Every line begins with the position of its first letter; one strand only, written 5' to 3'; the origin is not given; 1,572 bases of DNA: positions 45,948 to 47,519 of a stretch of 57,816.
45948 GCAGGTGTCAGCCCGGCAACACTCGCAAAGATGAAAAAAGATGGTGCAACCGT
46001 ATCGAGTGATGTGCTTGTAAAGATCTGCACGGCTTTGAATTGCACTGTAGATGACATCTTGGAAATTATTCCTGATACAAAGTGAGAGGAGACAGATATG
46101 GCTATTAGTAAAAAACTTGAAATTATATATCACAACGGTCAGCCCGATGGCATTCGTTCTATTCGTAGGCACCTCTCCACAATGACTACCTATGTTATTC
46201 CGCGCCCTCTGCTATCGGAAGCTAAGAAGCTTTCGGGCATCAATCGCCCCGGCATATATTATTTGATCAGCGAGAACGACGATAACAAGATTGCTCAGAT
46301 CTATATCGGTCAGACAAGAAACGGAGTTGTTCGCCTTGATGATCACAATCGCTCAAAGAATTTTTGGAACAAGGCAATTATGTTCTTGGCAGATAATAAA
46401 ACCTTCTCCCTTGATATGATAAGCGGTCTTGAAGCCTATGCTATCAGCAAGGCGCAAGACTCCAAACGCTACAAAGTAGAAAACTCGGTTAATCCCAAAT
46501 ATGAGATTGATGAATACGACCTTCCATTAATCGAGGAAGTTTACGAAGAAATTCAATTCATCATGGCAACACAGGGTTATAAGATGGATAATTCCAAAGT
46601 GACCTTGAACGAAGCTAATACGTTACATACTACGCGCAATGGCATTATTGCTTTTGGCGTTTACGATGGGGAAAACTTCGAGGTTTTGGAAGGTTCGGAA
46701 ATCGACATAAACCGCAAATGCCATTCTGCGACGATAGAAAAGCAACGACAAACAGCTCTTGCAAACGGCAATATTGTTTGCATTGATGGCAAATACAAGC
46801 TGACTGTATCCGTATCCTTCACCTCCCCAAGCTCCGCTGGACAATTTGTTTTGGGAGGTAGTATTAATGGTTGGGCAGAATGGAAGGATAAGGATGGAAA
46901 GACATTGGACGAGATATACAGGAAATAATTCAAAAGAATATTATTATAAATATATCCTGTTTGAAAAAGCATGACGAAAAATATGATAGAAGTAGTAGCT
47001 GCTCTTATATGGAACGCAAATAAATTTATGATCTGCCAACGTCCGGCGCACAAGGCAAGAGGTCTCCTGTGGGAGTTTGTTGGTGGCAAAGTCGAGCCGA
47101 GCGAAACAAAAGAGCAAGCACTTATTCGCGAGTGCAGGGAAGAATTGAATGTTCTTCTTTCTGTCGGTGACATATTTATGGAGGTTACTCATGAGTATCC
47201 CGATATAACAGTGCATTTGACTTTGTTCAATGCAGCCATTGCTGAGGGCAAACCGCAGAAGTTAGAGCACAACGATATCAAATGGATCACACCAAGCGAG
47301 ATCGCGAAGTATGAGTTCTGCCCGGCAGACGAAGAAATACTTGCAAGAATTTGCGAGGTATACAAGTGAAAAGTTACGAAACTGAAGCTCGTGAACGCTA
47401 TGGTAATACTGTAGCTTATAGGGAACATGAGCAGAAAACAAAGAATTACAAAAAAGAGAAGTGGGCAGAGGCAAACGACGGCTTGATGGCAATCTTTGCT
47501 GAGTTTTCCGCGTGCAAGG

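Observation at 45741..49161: AT-rich seven-gene cassette (XRE, GIY-YIG/DUF4357, Nudix, TipAS, rhodanese, PD-(D/E)xK-like, divergent Def) that matches no named system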

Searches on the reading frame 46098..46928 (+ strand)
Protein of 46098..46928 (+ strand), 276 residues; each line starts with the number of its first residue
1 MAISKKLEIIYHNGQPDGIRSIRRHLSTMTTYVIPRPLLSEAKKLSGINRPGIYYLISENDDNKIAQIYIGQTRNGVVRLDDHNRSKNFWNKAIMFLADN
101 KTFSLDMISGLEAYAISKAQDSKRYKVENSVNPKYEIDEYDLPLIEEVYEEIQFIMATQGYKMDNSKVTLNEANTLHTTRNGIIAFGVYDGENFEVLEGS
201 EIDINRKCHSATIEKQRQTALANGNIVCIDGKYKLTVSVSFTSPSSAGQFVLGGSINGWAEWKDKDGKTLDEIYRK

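Call 4: search_protein_families(library=pfam, proteins=[window:46098-46928:+], max_evalue=0.01)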
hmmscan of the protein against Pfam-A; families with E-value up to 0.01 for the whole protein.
window:46098-46928:+ (276 aa): 3 families
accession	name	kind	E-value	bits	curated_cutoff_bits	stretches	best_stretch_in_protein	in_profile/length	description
PF14267.11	DUF4357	-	4e-19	68.7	38.4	1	217-270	1-54/54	Domain of unknown function (DUF4357)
PF01541.30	GIY-YIG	-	4e-05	24.3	22.6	1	54-104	4-48/78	GIY-YIG catalytic domain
PF18755.6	RAMA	-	0.00059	20.2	35.2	1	227-273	50-97/107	Restriction Enzyme Adenine Methylase Associated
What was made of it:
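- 46098..46928 (+): g2, a 276-aa GIY-YIG nuclease with a C-terminal DUF4357/RAMA-like domain. It is cargo in slot 1 and matches PADLOC candidate PDC-S14. Pfam DUF4357 4e-19, GIY-YIG 4e-5, RAMA 6e-4 (call 4).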

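Call 5: search_protein_families(library=padloc, proteins=[window:46098-46928:+], max_evalue=0.1)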
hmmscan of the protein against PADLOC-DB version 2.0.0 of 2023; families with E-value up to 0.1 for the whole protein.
window:46098-46928:+ (276 aa): 8 families
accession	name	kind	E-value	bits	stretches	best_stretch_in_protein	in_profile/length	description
PDLC04925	PDC-S14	-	3.8e-66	221.1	1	1-274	13-295/301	-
PDLC04923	PDC-S14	-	5.2e-53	178.2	1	1-274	21-310/320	-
PDLC04924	PDC-S14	-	2.5e-37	127.1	1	30-266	29-273/280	-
PDLC04922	PDC-S14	-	2.3e-30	103.9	2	7-163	6-157/305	-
PDLC04921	PDC-S14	-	1.4e-17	61.9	1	49-271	47-265/280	-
PDLC05040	PDC-S57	-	1.9e-11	42.3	1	188-275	146-225/229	-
PDLC02190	DUF3780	-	3.5e-05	21.1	1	191-273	272-355/361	-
PDLC03975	UzuA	-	0.01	13.5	1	51-131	157-233/277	-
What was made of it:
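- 46098..46928 (+): PADLOC PDC-S14, 3.8e-66, full length (call 5).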

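Call 6: search_protein_families(library=ncbifam, proteins=[window:46098-46928:+], max_evalue=0.01)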
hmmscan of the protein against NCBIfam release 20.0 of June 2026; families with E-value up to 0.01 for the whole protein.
window:46098-46928:+ (276 aa): 0 families

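Call 10: find_encoding_contigs(protein=window:46098-46928:+, flank=10000, max_places=10)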
Protein window:46098-46928:+ (276 aa): no gene with exactly this product is on record in the collection.

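Call 31: find_homologous_proteins(query=window:46098-46928:+, max_evalue=0.001)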
Query window:46098-46928:+ (276 aa): 2462 proteins with E <= 0.001 among 3072 candidates; the best 120 are listed.
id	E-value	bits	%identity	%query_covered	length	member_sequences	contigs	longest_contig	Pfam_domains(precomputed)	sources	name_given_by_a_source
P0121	2.1e-175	600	96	100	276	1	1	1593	PF14267.12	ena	-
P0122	2.8e-175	599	96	100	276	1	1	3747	PF14267.12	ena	-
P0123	3.2e-175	599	96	100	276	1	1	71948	PF14267.12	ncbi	-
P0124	4.9e-175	598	96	100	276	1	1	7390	PF14267.12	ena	-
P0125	6.7e-175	598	95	100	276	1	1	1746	PF14267.12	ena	-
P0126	7.2e-175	598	96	100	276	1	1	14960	PF14267.12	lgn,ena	-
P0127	9.2e-175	597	96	100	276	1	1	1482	PF14267.12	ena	-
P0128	1.1e-174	597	96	100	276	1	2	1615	PF14267.12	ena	-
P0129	1.3e-174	597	96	100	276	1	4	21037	PF14267.12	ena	-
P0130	1.5e-174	597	96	100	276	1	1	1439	PF14267.12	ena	-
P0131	1.7e-174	597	96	100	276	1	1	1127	PF14267.12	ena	-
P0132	2.1e-174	596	96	100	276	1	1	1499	PF14267.12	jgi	jgi:hypothetical protein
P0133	2.5e-174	596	95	100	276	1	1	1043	PF14267.12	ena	-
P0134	3.1e-174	596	96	100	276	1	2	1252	PF14267.12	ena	-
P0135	3.2e-174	596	96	100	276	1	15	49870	PF14267.12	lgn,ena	-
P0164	4.1e-173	592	95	100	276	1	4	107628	PF14267.12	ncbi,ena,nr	ncbi:MAG: GIY-YIG nuclease family protein [Clostridia bacterium]|nr:GIY-YIG nuclease family protein 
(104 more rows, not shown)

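Call 32: find_encoding_contigs(protein=P0164, flank=8000, max_places=4)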
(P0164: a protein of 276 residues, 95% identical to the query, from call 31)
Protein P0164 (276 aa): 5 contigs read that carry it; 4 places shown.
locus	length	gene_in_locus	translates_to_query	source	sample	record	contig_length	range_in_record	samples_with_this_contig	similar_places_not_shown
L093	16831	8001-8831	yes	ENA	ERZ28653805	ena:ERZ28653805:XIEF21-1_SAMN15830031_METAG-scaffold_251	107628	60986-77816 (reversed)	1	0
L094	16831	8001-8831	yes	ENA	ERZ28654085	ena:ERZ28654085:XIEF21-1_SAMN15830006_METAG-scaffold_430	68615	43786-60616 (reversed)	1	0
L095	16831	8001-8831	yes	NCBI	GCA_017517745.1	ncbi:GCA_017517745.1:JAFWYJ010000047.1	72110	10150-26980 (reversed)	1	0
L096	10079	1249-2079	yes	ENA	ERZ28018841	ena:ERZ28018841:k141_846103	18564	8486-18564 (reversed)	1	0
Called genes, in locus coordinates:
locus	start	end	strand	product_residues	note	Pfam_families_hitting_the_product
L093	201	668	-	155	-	-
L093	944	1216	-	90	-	PF05067:Mn_catalase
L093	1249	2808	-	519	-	PF00239:Resolvase, PF07508:Recombinase, PF13408:Zn_ribbon_recom, PF14287:DUF4368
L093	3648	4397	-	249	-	PF07929:PRiA4_ORF3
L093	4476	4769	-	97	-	PF22016:DUF6933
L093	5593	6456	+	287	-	PF01381:HTH_3, PF13560:HTH_31 (weak), PF13151:DUF3990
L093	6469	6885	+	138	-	-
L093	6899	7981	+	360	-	PF02661:Fic, PF25213:HVO_A0261_N (faint), PF01047:MarR (weak), PF09339:HTH_IclR (weak), PF12802:MarR_2 (weak), PF13412:HTH_24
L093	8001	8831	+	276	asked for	PF14267:DUF4357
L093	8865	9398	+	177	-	-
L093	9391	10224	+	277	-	-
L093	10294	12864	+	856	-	PF12161:HsdM_N, PF02384:N6_Mtase, PF07669:Eco57I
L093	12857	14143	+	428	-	PF01420:Methylase_S, PF12950:TaqI_C (weak), PF01420:Methylase_S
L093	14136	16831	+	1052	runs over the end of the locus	PF04313:HSDR_N, PF04851:ResIII, PF18766:SWI2_SNF2, PF00270:DEAD (weak), PF22679:T1R_D3-like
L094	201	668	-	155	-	-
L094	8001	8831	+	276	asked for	PF14267:DUF4357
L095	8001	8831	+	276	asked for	PF14267:DUF4357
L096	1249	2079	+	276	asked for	PF14267:DUF4357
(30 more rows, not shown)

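Call 33: find_encoding_contigs(protein=P0135, flank=8000, max_places=6)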
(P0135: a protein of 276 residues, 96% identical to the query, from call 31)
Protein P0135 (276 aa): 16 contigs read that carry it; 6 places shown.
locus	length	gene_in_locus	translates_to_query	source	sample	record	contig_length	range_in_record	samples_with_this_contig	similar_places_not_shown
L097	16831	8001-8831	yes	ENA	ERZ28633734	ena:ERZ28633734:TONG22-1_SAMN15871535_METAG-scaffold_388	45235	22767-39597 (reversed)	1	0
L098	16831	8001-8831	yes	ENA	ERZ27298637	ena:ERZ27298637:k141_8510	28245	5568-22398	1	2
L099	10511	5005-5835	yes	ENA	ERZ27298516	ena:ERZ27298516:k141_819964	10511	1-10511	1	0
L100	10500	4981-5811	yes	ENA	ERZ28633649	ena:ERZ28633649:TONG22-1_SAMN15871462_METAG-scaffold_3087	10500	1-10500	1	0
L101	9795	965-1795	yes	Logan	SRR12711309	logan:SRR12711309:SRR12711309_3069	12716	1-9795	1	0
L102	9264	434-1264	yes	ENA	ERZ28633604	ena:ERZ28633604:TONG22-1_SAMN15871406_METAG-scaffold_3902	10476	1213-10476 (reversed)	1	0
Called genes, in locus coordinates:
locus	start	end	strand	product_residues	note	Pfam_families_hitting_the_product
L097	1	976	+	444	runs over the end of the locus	PF00657:Lipase_GDSL, PF13472:Lipase_GDSL_2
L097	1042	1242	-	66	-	PF05067:Mn_catalase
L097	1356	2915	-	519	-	PF00239:Resolvase, PF07508:Recombinase, PF13408:Zn_ribbon_recom, PF14287:DUF4368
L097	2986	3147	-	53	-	-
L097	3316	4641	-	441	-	PF01554:MatE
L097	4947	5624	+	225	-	PF04239:DUF421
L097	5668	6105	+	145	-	PF07883:Cupin_2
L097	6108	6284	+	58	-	PF20564:DUF6774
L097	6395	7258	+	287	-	PF01381:HTH_3 (weak), PF12844:HTH_19 (faint), PF13151:DUF3990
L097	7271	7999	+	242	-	-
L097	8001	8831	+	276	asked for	PF14267:DUF4357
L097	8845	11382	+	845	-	PF04313:HSDR_N (faint), PF13588:HSDR_N_2, PF00270:DEAD, PF04851:ResIII, PF18766:SWI2_SNF2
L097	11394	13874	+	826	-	PF02384:N6_Mtase, PF01170:UPF0020, PF07669:Eco57I, PF01420:Methylase_S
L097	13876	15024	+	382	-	-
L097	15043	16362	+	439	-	PF12686:DUF3800 (weak)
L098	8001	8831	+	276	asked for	PF14267:DUF4357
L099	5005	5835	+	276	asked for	PF14267:DUF4357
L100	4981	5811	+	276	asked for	PF14267:DUF4357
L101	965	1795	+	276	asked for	PF14267:DUF4357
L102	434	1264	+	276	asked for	PF14267:DUF4357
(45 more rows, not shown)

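Call 65: find_related_loci(query=window:46098-46925:+, collection=viral_contigs, flank=8000)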
Query window:46098-46925:+ (276 aa) in viral_contigs; peptide patterns used: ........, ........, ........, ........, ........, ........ (x = any residue, [..] = any of these).
2 stretches matched a pattern; 2 encode a relative of the query (tblastn E <= 1e-3); 2 distinct loci.
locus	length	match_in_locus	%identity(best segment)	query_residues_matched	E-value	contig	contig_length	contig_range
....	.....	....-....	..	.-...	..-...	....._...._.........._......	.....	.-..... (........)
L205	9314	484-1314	81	1-276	3e-155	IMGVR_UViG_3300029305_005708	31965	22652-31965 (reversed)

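Call 80: search_protein_families(library=phrogs, proteins=[window:46098-46925:+], max_evalue=0.001)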
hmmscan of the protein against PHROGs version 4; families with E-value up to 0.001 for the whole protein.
window:46098-46925:+ (276 aa): 1 family
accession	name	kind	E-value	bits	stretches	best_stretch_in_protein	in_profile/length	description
phrog_12629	-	unknown function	3.4e-40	139.1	1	2-273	2-295/303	-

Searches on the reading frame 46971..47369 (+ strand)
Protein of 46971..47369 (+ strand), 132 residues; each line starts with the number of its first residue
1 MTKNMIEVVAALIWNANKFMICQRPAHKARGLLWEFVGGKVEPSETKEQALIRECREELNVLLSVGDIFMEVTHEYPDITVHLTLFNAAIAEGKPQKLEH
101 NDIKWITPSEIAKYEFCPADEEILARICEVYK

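Call 4: search_protein_families(library=pfam, proteins=[window:46971-47369:+], max_evalue=0.01)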
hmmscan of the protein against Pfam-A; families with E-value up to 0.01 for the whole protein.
window:46971-47369:+ (132 aa): 2 families
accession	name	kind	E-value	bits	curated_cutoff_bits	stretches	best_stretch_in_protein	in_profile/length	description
PF14815.12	NUDIX_4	-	9e-24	83.9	35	1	10-125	2-112/113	NUDIX domain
PF00293.34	NUDIX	-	5.6e-17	62.4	21.1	1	8-126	5-133/134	NUDIX domain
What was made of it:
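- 46971..47369 (+): g3, a 132-aa MutT/NudG-like Nudix hydrolase. It is a backbone gene and matches PADLOC candidate PDC-S07. Pfam NUDIX_4, 9e-24 (call 4).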

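Call 5: search_protein_families(library=padloc, proteins=[window:46971-47369:+], max_evalue=0.1)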
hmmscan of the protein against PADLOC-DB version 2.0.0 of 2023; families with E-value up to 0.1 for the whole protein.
window:46971-47369:+ (132 aa): 1 family
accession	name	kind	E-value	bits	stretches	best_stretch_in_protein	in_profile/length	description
PDLC04899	PDC-S07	-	2.3e-45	151.6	1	4-129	5-130/135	-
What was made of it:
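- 46971..47369 (+): PADLOC PDC-S07, 2.3e-45 (call 5).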

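Call 6: search_protein_families(library=ncbifam, proteins=[window:46971-47369:+], max_evalue=0.01)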
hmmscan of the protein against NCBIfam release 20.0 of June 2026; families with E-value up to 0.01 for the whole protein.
window:46971-47369:+ (132 aa): 17 families
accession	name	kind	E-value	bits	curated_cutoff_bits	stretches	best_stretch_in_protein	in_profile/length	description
NF006530.0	PRK08999.1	equivalog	1.3e-33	116.4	245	1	3-127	3-128/315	Nudix family hydrolase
NF007834.0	PRK10546.1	equivalog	1.1e-30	106.1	156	1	4-125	2-123/135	pyrimidine (deoxy)nucleoside triphosphate diphosphatase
TIGR00586.1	mutt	equivalog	7.4e-23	81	97.9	1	6-127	5-127/129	8-oxo-dGTP diphosphatase MutT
NF008044.0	PRK10776.1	equivalog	1.2e-21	76.9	148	1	7-127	5-126/130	8-oxo-dGTP diphosphatase MutT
NF012016.0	PRK15472.1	equivalog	7.7e-09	35.4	95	1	8-69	6-68/141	nucleoside triphosphatase NudI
NF003785.0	PRK05379.1-1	equivalog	5.1e-07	29.2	418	1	4-78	202-278/347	bifunctional nicotinamide-nucleotide adenylyltransferase/Nudix hydroxylase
TIGR02705.1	nudix_YtkD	equivalog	6.7e-07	29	154.4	1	26-59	41-72/156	RNA deprotection pyrophosphohydrolase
NF052459.1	OxoGTPPhMutT1Mycb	equivalog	4.1e-06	26.1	475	1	25-127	22-125/292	8-oxo-(d)GTP phosphatase MutT1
NF006961.0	PRK09438.1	equivalog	3.7e-05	23.2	103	1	18-123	21-141/151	dihydroneopterin triphosphate diphosphatase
NF001936.0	PRK00714.1-3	equivalog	0.00036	20.4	118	1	7-78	8-75/155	RNA pyrophosphohydrolase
NF001299.0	PRK00241.1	equivalog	0.00073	19.1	158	1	12-62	141-189/263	NAD(+) diphosphatase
NF011963.0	PRK15434.1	subfamily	0.00088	19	146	1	17-108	29-131/159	GDP-mannose mannosyl hydrolase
NF001937.0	PRK00714.1-4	equivalog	0.0019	17.8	139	1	12-62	15-61/161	RNA pyrophosphohydrolase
NF003787.0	PRK05379.1-4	equivalog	0.0021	17.1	449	1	8-62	210-263/346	bifunctional nicotinamide-nucleotide adenylyltransferase/Nudix hydroxylase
NF003786.0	PRK05379.1-2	equivalog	0.0028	16.9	397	1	9-60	221-271/354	bifunctional nicotinamide-nucleotide adenylyltransferase/Nudix hydroxylase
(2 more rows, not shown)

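Call 61: search_solved_structures(query=window:46971-47366:+, max_evalue=0.001, show_alignments=1)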
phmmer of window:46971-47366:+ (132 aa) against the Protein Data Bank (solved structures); distinct sequences matched with E-value up to 0.001: 17.
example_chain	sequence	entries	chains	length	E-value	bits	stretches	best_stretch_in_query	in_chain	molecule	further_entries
2rrk_A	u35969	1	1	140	1.1e-24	90.3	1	4-125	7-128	CTP pyrophosphohydrolase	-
5x1x_A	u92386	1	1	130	3e-24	88.8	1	3-125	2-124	Mutator mutT protein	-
3ees_A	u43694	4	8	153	2.7e-20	76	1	5-128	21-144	Probable pyrophosphohydrolase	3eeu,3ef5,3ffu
4v14_A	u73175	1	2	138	3.2e-18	69.3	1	5-127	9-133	MUTATOR MUTT PROTEIN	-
3hhj_A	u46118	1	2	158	5.3e-17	65.4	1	5-124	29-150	Mutator mutT protein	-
3gwy_A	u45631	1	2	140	4.5e-16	62.4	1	3-129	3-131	Putative CTP pyrophosphohydrolase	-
7syc_A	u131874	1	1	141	1.7e-14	57.3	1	7-127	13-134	7,8-dihydro-8-oxoguanine-triphosphatase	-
3r03_A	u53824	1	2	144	3.3e-14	56.4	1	8-124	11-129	NUDIX hydrolase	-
1mut_A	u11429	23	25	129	4.5e-13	52.7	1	6-127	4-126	NUCLEOSIDE TRIPHOSPHATE PYROPHOSPHOHYDROLASE | Mutator mutT protein | 7,8-dihydro-8-oxoguanine-triphosphatase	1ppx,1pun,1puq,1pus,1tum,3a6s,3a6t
5zrc_A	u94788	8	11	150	1.6e-12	50.9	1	2-122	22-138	Putative mutator protein MutT2/NUDIX hydrolase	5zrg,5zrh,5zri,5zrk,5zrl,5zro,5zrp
3grn_A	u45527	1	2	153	3e-08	37.1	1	7-119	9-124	MutT related protein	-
3oga_A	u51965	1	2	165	6.2e-07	32.8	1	8-120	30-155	Nucleoside triphosphatase nudI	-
3n77_A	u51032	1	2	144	1.3e-06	31.7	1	8-70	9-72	Nucleoside triphosphatase nudI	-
6dt3_A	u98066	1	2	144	3.1e-06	30.5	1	8-119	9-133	Nucleoside triphosphatase NudI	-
2qjt_B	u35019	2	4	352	4.8e-05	26.7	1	4-81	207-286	Nicotinamide-nucleotide adenylyltransferase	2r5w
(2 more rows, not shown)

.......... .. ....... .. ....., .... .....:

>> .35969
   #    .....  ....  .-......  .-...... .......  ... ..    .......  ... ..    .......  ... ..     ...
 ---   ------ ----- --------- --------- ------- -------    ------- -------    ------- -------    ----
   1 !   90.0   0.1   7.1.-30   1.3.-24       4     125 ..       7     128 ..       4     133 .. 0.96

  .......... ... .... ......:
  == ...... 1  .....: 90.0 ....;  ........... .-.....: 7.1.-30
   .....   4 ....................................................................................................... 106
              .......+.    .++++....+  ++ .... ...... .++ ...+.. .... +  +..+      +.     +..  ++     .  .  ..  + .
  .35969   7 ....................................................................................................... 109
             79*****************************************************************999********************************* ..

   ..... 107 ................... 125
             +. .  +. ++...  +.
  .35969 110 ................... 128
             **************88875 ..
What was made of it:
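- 46971..47369 (+): Closest solved structure is E. coli CTP pyrophosphohydrolase NudG (2rrk), 1e-24 (call 61).
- g3 resembles NudG/MutT (call 61).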

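Call 80: search_protein_families(library=phrogs, proteins=[window:46971-47366:+], max_evalue=0.001)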
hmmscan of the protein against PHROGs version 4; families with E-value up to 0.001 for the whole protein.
window:46971-47366:+ (132 aa): 5 families
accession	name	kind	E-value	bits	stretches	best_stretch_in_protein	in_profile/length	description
phrog_1198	-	other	1.6e-22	81.5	1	4-125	35-164/253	MutT/NUDIX hydrolase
phrog_15528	-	head and packaging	2.1e-07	30.7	1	8-116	523-628/794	portal protein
phrog_1185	-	other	2.1e-06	28.4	1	28-90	175-237/301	nudix hydrolase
phrog_19657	-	other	6.8e-05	23.9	1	32-72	59-101/176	nudix hydrolase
phrog_10313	-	other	0.0004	21.2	1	33-74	39-80/159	nudix hydrolase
